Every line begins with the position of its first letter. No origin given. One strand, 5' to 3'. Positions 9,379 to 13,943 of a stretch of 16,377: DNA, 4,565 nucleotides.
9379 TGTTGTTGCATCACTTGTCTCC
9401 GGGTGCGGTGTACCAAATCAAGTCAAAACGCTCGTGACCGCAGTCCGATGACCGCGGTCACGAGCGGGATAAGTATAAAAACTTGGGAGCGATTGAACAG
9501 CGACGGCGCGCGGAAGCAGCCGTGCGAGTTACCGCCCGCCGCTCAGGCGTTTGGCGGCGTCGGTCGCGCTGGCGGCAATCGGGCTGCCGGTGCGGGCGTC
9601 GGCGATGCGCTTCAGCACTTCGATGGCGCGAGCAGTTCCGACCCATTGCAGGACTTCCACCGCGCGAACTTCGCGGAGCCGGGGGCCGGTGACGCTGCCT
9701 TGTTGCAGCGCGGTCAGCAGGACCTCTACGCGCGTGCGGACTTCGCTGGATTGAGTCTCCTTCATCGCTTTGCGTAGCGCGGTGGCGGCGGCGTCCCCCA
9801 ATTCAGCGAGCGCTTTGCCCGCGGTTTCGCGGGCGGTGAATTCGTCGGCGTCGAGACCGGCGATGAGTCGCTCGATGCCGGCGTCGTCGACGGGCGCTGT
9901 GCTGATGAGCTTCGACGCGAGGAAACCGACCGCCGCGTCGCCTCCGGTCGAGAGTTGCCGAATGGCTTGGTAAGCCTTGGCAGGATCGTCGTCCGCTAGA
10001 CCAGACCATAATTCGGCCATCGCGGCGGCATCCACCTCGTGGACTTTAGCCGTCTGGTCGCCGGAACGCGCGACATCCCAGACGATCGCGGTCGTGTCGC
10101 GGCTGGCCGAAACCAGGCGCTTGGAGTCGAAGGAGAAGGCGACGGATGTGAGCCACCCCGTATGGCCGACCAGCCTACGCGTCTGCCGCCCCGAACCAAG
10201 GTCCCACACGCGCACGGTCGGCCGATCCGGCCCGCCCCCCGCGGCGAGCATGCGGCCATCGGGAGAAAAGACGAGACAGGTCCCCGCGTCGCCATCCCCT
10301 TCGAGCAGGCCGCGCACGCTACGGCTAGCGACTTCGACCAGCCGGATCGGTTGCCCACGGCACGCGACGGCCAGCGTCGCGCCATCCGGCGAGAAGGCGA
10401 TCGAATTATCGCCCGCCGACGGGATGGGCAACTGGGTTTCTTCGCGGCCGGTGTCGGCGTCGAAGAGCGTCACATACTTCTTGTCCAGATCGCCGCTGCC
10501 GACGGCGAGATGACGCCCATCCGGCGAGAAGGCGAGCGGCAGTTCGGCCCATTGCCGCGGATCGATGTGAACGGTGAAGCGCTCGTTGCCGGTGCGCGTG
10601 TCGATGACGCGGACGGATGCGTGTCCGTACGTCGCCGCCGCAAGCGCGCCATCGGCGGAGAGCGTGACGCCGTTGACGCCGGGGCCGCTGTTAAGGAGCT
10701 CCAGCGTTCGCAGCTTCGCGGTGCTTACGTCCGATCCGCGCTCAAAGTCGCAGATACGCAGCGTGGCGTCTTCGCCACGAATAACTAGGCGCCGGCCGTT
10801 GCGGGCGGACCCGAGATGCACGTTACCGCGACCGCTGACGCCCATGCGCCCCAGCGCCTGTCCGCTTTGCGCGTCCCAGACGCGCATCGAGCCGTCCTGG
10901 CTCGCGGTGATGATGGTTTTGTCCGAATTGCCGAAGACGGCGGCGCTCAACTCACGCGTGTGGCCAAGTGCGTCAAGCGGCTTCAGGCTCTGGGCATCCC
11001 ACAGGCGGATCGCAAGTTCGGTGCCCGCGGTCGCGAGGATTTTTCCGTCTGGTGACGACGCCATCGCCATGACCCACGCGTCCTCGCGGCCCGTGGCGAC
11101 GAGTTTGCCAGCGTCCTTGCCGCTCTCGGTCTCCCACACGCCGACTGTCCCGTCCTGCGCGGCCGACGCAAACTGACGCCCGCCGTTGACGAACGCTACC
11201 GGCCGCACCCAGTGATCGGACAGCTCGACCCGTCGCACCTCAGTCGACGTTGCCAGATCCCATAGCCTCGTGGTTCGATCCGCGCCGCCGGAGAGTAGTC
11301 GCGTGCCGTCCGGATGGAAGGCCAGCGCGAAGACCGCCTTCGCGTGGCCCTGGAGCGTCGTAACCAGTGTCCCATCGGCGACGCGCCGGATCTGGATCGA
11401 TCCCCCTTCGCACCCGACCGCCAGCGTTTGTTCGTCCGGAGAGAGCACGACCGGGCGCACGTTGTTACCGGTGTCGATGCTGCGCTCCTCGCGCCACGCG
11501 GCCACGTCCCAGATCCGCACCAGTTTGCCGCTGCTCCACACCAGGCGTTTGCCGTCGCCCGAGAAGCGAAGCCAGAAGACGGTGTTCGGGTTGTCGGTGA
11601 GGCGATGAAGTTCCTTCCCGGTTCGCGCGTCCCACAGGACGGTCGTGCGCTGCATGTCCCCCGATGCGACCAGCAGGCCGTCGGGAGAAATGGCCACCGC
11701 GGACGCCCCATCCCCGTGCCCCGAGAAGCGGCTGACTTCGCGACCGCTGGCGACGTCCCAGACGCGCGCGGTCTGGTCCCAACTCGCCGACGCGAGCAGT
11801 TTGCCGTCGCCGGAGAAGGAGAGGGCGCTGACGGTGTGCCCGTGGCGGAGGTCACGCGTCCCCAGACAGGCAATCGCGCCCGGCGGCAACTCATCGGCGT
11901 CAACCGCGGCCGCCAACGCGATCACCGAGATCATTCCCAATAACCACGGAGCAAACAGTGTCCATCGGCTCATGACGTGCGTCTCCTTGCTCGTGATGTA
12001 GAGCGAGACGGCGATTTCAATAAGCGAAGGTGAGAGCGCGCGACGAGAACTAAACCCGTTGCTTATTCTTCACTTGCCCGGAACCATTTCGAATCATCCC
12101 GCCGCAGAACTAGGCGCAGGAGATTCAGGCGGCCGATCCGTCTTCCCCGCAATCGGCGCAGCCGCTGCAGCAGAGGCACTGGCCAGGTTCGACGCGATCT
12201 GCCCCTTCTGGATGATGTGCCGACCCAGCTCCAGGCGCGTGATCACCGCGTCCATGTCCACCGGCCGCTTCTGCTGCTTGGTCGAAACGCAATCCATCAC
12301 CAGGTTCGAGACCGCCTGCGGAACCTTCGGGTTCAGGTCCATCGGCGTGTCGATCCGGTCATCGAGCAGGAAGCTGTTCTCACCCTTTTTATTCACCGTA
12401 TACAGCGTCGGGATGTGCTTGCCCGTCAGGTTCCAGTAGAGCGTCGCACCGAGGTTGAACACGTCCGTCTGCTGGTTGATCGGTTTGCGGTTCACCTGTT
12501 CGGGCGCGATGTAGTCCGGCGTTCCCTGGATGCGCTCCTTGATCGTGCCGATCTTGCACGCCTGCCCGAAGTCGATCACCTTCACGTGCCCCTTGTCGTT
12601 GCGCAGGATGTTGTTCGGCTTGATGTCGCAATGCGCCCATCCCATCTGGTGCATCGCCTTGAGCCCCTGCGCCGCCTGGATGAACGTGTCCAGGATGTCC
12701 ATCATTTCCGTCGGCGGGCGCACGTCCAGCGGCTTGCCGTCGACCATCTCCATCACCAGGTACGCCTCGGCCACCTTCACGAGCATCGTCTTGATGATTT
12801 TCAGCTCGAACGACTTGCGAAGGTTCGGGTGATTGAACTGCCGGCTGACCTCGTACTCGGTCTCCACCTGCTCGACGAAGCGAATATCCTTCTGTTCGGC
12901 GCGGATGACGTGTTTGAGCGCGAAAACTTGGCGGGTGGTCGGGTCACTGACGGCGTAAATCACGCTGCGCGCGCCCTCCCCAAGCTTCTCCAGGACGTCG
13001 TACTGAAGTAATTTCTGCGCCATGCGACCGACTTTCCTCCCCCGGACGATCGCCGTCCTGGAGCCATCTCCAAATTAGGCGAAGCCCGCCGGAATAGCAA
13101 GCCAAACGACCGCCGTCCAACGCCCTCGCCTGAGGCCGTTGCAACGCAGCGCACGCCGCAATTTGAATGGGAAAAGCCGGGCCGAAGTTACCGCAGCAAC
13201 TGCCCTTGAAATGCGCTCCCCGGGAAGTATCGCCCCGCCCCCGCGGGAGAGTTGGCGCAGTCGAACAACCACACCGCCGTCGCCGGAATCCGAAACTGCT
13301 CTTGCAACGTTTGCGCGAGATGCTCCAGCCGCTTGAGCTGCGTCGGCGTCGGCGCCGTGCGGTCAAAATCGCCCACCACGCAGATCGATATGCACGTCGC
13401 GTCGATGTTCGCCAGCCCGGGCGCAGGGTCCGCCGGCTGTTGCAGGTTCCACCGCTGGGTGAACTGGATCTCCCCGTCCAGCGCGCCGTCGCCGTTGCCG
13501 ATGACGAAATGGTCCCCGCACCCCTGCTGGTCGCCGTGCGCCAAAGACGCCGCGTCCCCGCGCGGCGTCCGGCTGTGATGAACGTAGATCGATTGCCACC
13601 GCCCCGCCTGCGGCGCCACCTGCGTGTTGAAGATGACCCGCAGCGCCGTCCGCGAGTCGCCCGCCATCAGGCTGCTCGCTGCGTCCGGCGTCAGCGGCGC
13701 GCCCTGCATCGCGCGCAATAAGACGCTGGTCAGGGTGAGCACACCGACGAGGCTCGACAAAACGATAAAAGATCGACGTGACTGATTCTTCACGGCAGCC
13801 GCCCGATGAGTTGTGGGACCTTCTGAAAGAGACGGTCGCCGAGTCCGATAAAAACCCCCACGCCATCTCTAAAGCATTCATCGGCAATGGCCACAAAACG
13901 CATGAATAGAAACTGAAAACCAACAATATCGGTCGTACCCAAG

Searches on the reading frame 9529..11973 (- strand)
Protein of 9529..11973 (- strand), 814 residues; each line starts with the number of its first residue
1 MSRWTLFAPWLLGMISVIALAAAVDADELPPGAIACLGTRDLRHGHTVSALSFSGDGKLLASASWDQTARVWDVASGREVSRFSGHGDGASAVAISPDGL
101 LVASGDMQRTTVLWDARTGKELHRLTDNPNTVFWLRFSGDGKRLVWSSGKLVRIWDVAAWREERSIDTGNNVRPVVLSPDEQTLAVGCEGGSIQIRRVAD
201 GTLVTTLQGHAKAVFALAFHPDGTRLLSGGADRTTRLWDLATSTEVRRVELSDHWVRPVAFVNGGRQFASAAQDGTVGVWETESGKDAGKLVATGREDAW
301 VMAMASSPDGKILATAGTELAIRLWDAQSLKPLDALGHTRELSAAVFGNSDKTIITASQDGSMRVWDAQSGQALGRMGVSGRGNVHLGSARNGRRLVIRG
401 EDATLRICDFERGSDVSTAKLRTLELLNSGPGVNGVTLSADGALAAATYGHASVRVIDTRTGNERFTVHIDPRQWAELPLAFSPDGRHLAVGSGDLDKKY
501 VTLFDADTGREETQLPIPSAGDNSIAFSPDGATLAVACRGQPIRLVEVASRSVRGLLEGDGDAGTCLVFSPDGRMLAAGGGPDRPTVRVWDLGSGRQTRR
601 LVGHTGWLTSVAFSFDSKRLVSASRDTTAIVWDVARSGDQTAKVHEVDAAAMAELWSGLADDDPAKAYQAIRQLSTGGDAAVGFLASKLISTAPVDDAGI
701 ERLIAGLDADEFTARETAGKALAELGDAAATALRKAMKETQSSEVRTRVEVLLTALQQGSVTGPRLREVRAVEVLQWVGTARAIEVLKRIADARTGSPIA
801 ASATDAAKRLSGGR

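Call 4: search_protein_families(library=pfam, proteins=[window:9529-11973:-], max_evalue=0.01)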
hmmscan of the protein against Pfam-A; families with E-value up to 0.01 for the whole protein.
window:9529-11973:- (814 aa): 55 families (the best 25 are shown)
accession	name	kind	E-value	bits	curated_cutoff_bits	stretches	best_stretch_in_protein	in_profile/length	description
PF25174.1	Beta-prop_THOC3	-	2.3e-112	374.9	305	3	44-291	1-251/272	THOC3 beta-propeller domain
PF25173.1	Beta-prop_WDR3_1st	-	8.2e-87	290.1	154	4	154-326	13-183/184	WDR3 first beta-propeller domain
PF24814.1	WD40_Prp19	-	1.2e-69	234.9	320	5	173-331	10-168/281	Prp19 WD40 domain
PF00400.38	WD40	-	3.9e-69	226.6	27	6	201-239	1-39/39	WD domain, G-beta repeat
PF24807.1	WD40_CDC20-Fz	-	2.3e-59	201.5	200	5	171-407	53-291/292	CDC20/Fizzy WD40 domain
PF23414.1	Beta-prop_EML_2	-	4.6e-58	197.1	90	5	214-374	1-159/266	Echinoderm microtubule-associated protein second beta-propeller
PF25175.1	Beta-prop_WDR5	-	1.9e-56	192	250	4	150-335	32-216/296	WDR5 beta-propeller domain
PF24817.1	WD40_WDHD1_1st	-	1.1e-52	179.5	109.9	5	137-288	13-163/291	WDHD1 first WD40 domain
PF25391.1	WD40_Gbeta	-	1.9e-43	149.2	150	4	265-496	67-292/340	G protein beta WD-40 repeat protein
PF25168.1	Beta-prop_WDR36-Utp21_2nd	-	2.8e-43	148.9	84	5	148-274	177-302/335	WDR36/Utp21 second beta-propeller domain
PF25172.1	Beta-prop_WDR3_2nd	-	4.8e-43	147.9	140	5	135-245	5-114/293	WDR3 second beta-propeller domain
PF24796.1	WDR55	-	2e-39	135.8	200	4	44-149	52-157/296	WDR55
PF24780.1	WD40_MABP1-WDR62_1st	-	4.5e-35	121.9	496.3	3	550-635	27-114/328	MABP1/WDR62 first WD40 domain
PF24805.1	EIF3I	-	4.9e-35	121.6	200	4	44-148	9-112/324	EIF3I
PF25047.1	Beta-prop_TEP1_2nd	-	1.7e-34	119.6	89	4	203-291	82-173/255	TEP-1 second beta-propeller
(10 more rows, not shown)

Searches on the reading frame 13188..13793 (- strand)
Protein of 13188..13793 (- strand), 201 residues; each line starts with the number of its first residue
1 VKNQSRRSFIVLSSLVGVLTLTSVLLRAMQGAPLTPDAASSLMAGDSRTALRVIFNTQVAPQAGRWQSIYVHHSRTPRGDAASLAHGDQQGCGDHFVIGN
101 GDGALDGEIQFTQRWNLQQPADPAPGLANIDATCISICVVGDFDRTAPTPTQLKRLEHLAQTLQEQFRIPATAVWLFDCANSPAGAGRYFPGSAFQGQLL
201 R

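Call 55: search_protein_families(library=padloc, proteins=[window:13188-13793:-], max_evalue=0.01)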
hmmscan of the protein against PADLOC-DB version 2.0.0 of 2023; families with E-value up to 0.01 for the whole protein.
window:13188-13793:- (201 aa): 0 families

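Call 73: search_protein_families(library=pfam, proteins=[window:13188-13793:-], max_evalue=0.01)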
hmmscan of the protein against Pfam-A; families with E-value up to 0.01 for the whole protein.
window:13188-13793:- (201 aa): 1 family
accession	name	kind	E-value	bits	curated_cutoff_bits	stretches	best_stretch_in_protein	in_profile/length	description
PF01510.30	Amidase_2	-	1.7e-07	32.1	26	1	65-171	4-112/131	N-acetylmuramoyl-L-alanine amidase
